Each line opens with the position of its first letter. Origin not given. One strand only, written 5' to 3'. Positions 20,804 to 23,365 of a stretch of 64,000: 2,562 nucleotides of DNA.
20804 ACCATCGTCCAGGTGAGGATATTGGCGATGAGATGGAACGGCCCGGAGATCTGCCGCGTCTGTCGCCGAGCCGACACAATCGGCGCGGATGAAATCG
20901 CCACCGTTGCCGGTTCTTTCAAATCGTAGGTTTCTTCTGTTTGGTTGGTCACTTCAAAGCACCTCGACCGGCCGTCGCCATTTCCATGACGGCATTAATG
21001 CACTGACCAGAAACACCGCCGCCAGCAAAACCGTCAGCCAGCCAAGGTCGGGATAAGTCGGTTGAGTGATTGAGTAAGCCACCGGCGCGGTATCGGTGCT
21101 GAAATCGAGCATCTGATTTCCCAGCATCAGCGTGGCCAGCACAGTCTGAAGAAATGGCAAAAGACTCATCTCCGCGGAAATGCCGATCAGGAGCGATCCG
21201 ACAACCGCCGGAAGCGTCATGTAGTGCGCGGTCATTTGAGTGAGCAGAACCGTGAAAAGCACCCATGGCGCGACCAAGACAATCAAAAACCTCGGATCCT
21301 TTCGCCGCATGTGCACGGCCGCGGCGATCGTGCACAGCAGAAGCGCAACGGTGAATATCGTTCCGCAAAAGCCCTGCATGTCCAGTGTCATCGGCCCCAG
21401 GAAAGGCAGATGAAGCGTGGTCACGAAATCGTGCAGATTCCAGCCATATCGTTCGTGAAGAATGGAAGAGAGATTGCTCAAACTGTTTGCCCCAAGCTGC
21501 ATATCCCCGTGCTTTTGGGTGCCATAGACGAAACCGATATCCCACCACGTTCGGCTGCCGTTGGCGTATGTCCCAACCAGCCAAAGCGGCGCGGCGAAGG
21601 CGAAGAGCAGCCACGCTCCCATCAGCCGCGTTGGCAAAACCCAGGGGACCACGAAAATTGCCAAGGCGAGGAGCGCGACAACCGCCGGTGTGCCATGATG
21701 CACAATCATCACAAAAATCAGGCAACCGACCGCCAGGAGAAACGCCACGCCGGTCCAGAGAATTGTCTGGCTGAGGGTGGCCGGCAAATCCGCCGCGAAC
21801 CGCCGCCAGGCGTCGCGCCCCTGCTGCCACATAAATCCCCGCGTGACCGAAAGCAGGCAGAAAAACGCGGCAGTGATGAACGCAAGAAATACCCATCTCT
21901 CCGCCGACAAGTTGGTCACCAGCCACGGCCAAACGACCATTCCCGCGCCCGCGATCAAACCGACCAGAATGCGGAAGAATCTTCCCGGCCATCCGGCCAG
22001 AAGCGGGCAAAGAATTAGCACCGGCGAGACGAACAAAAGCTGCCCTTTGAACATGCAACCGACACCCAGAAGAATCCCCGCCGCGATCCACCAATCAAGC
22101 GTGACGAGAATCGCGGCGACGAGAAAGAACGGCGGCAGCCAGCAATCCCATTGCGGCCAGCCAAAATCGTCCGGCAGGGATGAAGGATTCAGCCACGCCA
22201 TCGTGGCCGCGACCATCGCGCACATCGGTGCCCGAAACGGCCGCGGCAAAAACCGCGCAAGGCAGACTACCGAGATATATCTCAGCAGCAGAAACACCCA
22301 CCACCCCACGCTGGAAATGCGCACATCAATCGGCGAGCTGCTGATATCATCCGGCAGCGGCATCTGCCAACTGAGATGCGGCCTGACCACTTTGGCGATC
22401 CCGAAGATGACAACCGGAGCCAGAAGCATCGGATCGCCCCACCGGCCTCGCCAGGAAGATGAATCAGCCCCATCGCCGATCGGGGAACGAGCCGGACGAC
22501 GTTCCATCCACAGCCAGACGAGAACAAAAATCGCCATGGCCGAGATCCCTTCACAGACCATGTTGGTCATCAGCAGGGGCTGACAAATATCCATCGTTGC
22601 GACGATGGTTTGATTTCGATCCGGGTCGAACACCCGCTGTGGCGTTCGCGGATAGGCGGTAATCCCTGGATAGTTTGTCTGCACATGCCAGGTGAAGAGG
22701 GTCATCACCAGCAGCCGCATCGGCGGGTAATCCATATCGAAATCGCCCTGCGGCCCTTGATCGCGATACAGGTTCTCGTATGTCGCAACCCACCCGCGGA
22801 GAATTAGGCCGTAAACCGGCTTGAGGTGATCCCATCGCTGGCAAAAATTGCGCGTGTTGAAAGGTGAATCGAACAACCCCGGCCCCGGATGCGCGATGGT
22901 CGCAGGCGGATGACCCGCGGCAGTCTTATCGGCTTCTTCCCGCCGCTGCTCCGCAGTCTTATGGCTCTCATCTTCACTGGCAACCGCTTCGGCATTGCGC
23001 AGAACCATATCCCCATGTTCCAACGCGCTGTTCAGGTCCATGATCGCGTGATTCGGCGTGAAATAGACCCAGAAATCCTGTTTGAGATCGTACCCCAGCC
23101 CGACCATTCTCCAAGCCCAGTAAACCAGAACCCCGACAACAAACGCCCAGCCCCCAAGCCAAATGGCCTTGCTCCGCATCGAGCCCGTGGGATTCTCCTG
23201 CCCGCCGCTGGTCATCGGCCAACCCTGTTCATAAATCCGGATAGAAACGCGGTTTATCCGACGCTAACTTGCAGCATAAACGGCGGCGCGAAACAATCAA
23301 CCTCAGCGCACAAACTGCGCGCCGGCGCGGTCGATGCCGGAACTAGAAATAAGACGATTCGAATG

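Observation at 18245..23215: Tandem duplication of a two-module polytopic membrane protein, once fused (753 aa) and once split (about 400 aa + 519 aa), with a strictly conserved acidic loop motif; next to a DUF1559 pilin-like gene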

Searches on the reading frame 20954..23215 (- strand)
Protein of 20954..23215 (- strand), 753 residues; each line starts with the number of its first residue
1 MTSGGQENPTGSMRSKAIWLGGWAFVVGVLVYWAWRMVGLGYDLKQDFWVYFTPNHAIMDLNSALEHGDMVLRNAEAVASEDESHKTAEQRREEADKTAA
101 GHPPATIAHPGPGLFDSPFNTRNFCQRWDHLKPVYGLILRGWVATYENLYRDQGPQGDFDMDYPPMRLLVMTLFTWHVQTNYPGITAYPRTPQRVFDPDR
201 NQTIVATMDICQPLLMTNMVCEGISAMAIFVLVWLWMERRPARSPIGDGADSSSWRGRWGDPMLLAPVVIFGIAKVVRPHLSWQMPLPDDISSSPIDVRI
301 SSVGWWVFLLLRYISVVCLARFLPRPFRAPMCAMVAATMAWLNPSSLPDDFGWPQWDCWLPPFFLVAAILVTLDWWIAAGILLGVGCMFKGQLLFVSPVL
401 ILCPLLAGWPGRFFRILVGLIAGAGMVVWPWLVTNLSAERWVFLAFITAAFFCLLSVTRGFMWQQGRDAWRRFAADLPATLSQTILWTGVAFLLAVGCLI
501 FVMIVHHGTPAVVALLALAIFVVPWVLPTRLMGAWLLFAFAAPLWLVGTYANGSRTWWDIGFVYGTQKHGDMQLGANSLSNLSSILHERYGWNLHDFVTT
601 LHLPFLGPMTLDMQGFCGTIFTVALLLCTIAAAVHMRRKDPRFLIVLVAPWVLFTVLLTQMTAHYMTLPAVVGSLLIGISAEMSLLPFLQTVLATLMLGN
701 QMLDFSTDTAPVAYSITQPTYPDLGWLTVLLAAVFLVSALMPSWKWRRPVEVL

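Call 7: search_protein_families(library=pfam, proteins=[window:20954-23215:-], max_evalue=1)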
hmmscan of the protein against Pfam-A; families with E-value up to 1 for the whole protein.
window:20954-23215:- (753 aa): 1 family
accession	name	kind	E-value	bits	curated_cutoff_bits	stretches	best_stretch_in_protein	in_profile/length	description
PF09943.14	DUF2175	-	0.16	12.7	25.1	1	56-100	46-90/98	Uncharacterized protein conserved in archaea (DUF2175)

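Call 8: search_protein_families(library=ncbifam, proteins=[window:20954-23215:-], max_evalue=1)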
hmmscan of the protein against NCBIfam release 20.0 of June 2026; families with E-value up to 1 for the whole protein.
window:20954-23215:- (753 aa): 0 families

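Call 14: find_homologous_proteins(query=window:20954-23215:-)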
Query window:20954-23215:- (753 aa): 70 proteins with E <= 0.001 among 8000 candidates.
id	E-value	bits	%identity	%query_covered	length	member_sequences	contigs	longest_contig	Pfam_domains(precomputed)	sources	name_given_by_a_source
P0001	0.0e+0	1756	100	100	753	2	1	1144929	-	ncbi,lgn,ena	-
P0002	0.0e+0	1647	94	100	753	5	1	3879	-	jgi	jgi:hypothetical protein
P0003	0.0e+0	1446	81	100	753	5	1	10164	-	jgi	jgi:hypothetical protein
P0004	0.0e+0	1342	75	100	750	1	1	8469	-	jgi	jgi:hypothetical protein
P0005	0.0e+0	1320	76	100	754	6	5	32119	-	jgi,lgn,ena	-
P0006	0.0e+0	1271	72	100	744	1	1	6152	-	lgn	-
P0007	0.0e+0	1171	67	100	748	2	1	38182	-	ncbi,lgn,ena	-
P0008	0.0e+0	1124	65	100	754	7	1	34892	-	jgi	-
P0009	0.0e+0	1113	65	100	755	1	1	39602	-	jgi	jgi:hypothetical protein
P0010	0.0e+0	1082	63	100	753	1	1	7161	-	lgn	-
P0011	0.0e+0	1073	92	65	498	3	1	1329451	-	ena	-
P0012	0.0e+0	1059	63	97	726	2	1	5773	-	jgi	-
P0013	0.0e+0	1054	61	99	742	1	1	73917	-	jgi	jgi:hypothetical protein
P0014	0.0e+0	1047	60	100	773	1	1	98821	-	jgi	jgi:hypothetical protein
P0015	0.0e+0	1046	61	100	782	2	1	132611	-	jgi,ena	-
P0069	4.3e-90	321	36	60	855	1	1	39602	-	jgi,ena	jgi:hypothetical protein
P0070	2.0e-34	137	32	25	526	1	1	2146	-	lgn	-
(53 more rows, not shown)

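Call 16: find_encoding_contigs(protein=P0069, flank=10000, max_places=3)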
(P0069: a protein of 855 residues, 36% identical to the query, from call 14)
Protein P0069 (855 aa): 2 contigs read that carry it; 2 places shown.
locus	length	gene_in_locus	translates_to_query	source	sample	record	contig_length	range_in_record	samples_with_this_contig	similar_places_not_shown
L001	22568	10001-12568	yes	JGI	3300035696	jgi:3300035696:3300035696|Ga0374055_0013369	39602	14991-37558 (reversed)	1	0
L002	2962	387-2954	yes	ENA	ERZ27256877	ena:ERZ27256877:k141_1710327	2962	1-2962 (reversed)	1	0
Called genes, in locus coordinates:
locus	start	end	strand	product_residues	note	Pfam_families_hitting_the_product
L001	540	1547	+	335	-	PF00657:Lipase_GDSL, PF13472:Lipase_GDSL_2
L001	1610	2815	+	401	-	PF00083:Sugar_tr, PF07690:MFS_1, PF12832:MFS_1_like (faint), PF00083:Sugar_tr, PF07690:MFS_1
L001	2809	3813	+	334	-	PF01757:Acyl_transf_3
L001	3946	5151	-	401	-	PF07690:MFS_1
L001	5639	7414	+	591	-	PF05693:Glycogen_syn (faint)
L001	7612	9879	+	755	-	-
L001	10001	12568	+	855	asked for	-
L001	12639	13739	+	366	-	PF01041:DegT_DnrJ_EryC1, PF01212:Beta_elim_lyase, PF01053:Cys_Met_Meta_PP (weak)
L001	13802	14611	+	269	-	PF00512:HisKA (faint), PF02518:HATPase_c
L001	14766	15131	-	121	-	-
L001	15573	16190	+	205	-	PF26154:DUF8042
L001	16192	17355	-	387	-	PF00535:Glycos_transf_2, PF13641:Glyco_tranf_2_3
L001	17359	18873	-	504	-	-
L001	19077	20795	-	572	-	PF00528:BPD_transp_1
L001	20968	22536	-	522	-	PF01547:SBP_bac_1 (weak), PF13343:SBP_bac_6, PF13416:SBP_bac_8 (weak), PF13531:SBP_bac_11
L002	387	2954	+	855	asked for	-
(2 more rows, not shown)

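Call 20: search_solved_structures(query=A1, max_evalue=10, show_alignments=3)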
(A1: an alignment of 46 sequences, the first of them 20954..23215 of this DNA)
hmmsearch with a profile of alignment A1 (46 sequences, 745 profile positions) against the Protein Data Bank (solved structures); distinct sequences matched with E-value up to 10: 1.
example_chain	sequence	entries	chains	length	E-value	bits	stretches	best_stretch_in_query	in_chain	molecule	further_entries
9fq7_2T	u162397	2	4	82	0.36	12.3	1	173-229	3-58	Rab-GAP TBC domain-containing protein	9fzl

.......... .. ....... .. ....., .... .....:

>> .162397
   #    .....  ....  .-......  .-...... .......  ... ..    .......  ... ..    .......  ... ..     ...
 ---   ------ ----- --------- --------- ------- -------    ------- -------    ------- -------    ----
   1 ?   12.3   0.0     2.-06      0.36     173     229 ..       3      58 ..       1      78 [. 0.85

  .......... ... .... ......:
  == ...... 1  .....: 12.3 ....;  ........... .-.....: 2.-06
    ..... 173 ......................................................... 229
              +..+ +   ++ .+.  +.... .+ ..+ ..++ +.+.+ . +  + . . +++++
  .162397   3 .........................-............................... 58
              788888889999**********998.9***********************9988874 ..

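Call 27: predict_structure(alignment_id=A1)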
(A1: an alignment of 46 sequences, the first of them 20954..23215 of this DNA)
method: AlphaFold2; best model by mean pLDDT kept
length: 753 residues; sequences in the alignment: 46
mean_pLDDT: 87.2   pTM: 0.89
mean pLDDT of the five models: 87.2, 86.7, 85.9, 84.7, 83.8
residues with pLDDT >= 90: 399; 70-90: 284; 50-70: 41; < 50: 29
segments of 3 or more residues with pLDDT < 50: 1-10, 242-251, 746-753
pLDDT, mean of each block of 10 residues (from residue 1): 38 77 94 94 92 86 93 95 92 91 87 88 93 94 95 86 92 93 89 88 90 93 97 89 44 63 89 87 69 76 87 94 88 96 90 86 98 97 96 94 97 98 96 90 94 92 88 89 88 88 87 90 92 96 90 89 77 59 86 87 86 89 96 93 95 86 81 94 92 88 85 85 88 95 52 31
secondary structure, 60 per line:
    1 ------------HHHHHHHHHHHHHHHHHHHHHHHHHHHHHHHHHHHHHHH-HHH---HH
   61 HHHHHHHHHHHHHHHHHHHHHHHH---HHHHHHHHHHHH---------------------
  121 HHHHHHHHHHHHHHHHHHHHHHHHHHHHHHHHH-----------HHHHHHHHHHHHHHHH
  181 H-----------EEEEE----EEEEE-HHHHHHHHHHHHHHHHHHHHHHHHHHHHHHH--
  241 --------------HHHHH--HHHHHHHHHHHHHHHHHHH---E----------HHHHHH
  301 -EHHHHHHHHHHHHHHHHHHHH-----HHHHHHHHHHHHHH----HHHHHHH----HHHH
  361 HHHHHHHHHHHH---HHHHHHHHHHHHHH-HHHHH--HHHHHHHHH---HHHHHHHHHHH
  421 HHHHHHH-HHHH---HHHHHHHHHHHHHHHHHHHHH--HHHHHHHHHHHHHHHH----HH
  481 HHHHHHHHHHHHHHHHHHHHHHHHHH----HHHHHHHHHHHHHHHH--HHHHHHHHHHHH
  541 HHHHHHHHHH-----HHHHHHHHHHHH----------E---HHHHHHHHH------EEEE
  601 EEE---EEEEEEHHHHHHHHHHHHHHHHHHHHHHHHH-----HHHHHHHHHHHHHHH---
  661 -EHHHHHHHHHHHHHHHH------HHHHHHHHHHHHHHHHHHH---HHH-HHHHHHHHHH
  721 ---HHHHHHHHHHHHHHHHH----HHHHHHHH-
elements in order (helices of 4 or more, strands of 3 or more residues): H13-51 H59-84 H88-99 H121-153 H165-181 E193-197 E202-206 H208-238 H255-259 H262-280 H295-300 H303-322 H328-341 H346-352 H357-372 H376-389 H391-395 H398-406 H410-427 H429-432 H436-456 H459-474 H479-506 H511-526 H529-550 H556-567 H582-590 E597-603 E607-612 H613-637 H643-657 H663-678 H685-703 H711-720 H724-740 H745-752

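Call 29: find_encoding_contigs(protein=P0001, flank=10000, max_places=4)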
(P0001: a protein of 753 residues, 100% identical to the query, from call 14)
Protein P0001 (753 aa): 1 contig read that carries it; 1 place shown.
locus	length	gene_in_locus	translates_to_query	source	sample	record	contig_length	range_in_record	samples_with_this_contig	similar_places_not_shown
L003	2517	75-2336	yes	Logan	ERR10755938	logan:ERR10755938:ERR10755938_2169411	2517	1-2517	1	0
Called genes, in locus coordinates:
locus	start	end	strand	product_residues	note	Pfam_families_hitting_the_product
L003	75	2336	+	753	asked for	-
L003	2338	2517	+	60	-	?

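Call 35: search_protein_families(library=pfam, proteins=[P0070], max_evalue=1)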
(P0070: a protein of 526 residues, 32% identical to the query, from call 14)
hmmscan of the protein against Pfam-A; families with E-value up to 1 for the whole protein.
P0070 (526 aa): 1 family
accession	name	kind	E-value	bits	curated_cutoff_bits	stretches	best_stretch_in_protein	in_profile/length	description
PF00335.26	Tetraspanin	-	0.58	10.2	32.1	0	255-337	15-103/225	Tetraspanin family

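Call 51: search_protein_families(library=pfam, proteins=[P0069], max_evalue=1)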
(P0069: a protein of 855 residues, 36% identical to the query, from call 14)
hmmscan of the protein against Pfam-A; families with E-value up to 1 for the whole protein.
P0069 (855 aa): 2 families
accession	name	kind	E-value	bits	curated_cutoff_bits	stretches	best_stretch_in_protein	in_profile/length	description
PF14016.12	DUF4232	-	0.021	15.4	27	1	266-348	8-89/129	Domain of unknown function (DUF4232)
PF20485.3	DUF6724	-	0.28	11.5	27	0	818-847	5-34/64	Family of unknown function (DUF6724)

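Call 62: find_related_loci(query=A1, collection=genome_contigs, flank=10000)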
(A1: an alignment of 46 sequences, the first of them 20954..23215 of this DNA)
Query A1 (753 aa) in genome_contigs; peptide patterns used: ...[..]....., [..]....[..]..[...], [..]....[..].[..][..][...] (x = any residue, [..] = any of these).
236 stretches matched a pattern; 216 encode a relative of the query (tblastn E <= 1e-3); the best 80 are kept; 71 distinct loci.
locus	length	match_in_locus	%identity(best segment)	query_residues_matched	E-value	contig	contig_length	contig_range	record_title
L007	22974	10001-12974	66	1-753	0e+0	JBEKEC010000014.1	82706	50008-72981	MAG: Tepidisphaeraceae bacterium isolate SPRUCE 198 SPRUCE_198_14, whole genome shotgun sequence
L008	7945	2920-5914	65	1-743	0e+0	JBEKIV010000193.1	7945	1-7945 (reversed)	MAG: Tepidisphaeraceae bacterium isolate SPRUCE 308 SPRUCE_308_193, whole genome shotgun sequence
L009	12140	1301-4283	65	1-753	0e+0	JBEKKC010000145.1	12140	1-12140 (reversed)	MAG: Tepidisphaeraceae bacterium isolate SPRUCE 338 SPRUCE_338_145, whole genome shotgun sequence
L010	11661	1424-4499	62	1-753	0e+0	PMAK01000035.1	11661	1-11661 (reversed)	MAG: Phycisphaerales bacterium isolate palsa_1353 73.20120700_P2D.26_contig_3226, whole genome shotgun sequence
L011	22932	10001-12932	61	6-753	0e+0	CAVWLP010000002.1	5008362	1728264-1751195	MAG: uncultured Phycisphaerales bacterium isolate MFD04434.bin.2.6 genome assembly, contig: contig_5192, whole genome sh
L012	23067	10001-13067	61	1-753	0e+0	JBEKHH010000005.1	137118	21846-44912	MAG: Tepidisphaeraceae bacterium isolate SPRUCE 272 SPRUCE_272_5, whole genome shotgun sequence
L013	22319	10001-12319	59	1-753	0e+0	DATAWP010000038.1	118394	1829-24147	MAG TPA_asm: Tepidisphaeraceae bacterium isolate SMAG_U5628 k141_994021, whole genome shotgun sequence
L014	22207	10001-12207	55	15-753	0e+0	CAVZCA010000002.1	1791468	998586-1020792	MAG: uncultured Phycisphaerales bacterium isolate MFD00964.bin.2.8 genome assembly, contig: contig_26103, whole genome s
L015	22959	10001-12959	59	1-753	0e+0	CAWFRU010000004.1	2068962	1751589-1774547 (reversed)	MAG: uncultured Phycisphaerales bacterium isolate MFD00964.bin.2.26 genome assembly, contig: contig_28923, whole genome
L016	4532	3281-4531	65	1-418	0e+0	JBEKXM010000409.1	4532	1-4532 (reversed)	MAG: Tepidisphaeraceae bacterium isolate SPRUCE 651 SPRUCE_651_409, whole genome shotgun sequence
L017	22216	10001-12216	47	22-748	0e+0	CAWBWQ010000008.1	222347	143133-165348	MAG: uncultured Phycisphaerales bacterium isolate MFD04580.bin.2.26 genome assembly, contig: contig_89603, whole genome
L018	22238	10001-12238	43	20-753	3e-168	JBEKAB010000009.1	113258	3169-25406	MAG: Tepidisphaeraceae bacterium isolate SPRUCE 102 SPRUCE_102_9, whole genome shotgun sequence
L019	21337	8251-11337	61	1-749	0e+0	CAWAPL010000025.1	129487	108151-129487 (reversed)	MAG: uncultured Phycisphaerales bacterium isolate MFD01188.bin.2.114 genome assembly, contig: contig_23009, whole genome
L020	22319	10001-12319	45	23-743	0e+0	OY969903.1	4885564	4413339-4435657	MAG: uncultured Phycisphaerales bacterium isolate MFD01213.bin.c.1 genome assembly, chromosome: 1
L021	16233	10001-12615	39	9-740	3e-141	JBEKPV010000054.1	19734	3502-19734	MAG: Tepidisphaeraceae bacterium isolate SPRUCE 472 SPRUCE_472_54, whole genome shotgun sequence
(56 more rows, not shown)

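Call 71: search_protein_representatives(alignment_id=A1)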
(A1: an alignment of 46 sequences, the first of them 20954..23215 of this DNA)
Query: 46 sequences, 745 profile positions. Proteins with E-value up to 0.001 (for the whole library): 870; up to 1e-10: 724; up to 1e-30: 533. The best 150 are listed.
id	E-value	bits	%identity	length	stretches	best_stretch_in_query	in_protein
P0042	0.0e+00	1027.3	-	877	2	8-655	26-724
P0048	0.0e+00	1013.9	-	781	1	6-739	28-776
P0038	2.5e-297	1004.8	-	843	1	11-740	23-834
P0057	4.1e-294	994.2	-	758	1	8-742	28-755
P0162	7.1e-291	983.4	-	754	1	27-740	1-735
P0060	6.7e-282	953.8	-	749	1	10-738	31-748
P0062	1.1e-254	863.8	-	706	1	6-738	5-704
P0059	3.1e-232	789.5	-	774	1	13-645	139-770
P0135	1.3e-230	784.2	-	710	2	122-739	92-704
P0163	8.3e-205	698.9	-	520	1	243-739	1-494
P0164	9.7e-200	682.1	-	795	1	5-740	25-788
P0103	2.9e-198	677.2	-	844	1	7-739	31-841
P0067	4.3e-198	676.7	-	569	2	231-535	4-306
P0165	1.0e-196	672.1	-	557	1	180-739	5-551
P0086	3.3e-193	660.5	-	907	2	285-739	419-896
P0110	5.3e-177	606.9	-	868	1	12-738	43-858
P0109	3.0e-172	591.2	-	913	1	18-742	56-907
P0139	1.1e-90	321.5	-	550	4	508-730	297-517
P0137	6.0e-87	309.2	-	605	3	317-740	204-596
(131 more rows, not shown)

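Call 76: search_protein_families(library=pfam, alignment_id=A5, max_evalue=0.01)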
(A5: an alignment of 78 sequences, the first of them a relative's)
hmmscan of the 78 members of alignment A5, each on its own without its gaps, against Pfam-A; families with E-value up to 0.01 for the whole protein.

A. member 1, P0164 (795 aa): 0 families

B. families by the number of members that match (of 78 scanned): 4 families
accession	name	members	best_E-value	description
PF09594.16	GT87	8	2.6e-07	Glycosyltransferase family 87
PF03155.21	Alg6_Alg8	1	2.2e-05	ALG6, ALG8 glycosyltransferase family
PF19346.4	DUF5924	1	0.0019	Family of unknown function (DUF5924)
PF13231.12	PMT_2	1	0.0026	Dolichyl-phosphate-mannose-protein mannosyltransferase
